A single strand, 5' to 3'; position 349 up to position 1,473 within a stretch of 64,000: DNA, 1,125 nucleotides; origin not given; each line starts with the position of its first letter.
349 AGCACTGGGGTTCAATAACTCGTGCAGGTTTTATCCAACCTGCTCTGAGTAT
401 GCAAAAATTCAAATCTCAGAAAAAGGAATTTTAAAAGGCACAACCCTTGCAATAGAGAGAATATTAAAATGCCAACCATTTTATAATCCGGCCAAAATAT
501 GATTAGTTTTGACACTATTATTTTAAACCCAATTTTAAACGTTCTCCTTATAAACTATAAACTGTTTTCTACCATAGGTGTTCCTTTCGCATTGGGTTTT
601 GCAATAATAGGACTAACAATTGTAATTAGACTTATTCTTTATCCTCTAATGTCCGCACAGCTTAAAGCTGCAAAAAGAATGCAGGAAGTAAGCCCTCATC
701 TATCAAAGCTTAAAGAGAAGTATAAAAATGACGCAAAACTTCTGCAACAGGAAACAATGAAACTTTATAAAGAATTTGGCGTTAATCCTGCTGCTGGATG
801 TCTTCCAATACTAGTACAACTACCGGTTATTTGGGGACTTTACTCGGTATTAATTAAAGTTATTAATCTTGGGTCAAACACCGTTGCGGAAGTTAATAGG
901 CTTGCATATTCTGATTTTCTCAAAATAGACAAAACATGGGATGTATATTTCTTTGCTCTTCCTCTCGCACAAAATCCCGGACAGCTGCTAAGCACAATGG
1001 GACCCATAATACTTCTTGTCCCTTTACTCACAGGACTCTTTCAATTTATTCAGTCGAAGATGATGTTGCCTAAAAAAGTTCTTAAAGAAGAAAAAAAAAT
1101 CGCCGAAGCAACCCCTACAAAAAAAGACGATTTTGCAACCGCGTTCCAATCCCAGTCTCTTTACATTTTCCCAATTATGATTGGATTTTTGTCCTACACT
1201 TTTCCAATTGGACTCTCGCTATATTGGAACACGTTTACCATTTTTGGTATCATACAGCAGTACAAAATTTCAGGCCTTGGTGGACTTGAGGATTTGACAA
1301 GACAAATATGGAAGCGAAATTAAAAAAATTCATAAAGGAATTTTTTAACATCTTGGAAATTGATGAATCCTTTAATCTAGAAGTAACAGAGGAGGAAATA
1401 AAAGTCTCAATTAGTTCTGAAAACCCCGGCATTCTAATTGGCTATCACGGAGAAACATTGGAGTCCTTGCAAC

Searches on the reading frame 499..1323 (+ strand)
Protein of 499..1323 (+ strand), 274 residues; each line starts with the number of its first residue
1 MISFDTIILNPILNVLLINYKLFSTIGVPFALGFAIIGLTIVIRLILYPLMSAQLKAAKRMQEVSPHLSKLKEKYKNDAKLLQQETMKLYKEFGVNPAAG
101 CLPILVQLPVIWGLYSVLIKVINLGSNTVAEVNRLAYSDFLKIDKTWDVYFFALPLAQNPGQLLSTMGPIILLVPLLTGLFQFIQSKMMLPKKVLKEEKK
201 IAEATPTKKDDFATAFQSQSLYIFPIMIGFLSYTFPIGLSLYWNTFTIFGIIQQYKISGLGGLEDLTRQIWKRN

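Call 34: find_encoding_contigs(protein=window:499-1323:+, flank=10000, max_places=1)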
Protein window:499-1323:+ (274 aa): 20 contigs read that carry it; 1 place shown.
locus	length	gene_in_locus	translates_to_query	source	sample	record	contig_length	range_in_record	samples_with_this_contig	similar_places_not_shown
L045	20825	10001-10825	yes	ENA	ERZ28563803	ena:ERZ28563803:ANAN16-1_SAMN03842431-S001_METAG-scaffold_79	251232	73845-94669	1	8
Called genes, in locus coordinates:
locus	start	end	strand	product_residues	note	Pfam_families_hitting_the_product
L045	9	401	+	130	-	PF18895:T4SS_pilin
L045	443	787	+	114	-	PF18895:T4SS_pilin (weak)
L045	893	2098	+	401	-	PF12666:PrgI, PF13620:CarboxypepD_reg (weak)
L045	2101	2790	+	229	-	PF26593:TraC-like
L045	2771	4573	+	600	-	PF19044:P-loop_TraG, PF01935:DUF87, PF12846:AAA_10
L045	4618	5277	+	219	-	-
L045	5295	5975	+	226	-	-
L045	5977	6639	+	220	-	PF13205:Big_5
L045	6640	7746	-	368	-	PF00712:DNA_pol3_beta, PF02767:DNA_pol3_beta_2, PF02768:DNA_pol3_beta_3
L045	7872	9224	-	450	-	PF11638:DnaA_N, PF00308:Bac_DnaA, PF01695:IstB_IS21, PF00004:AAA, PF01637:ATPase_2 (weak), PF13173:AAA_14 (weak), PF13401:AAA_22 (faint), PF08299:Bac_DnaA_C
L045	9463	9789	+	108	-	PF00825:Ribonuclease_P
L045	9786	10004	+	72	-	PF01809:YidD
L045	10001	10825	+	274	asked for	PF02096:60KD_IMP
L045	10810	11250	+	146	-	PF13083:KH_KhpA-B, PF01424:R3H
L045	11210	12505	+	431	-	PF04932:Wzy_C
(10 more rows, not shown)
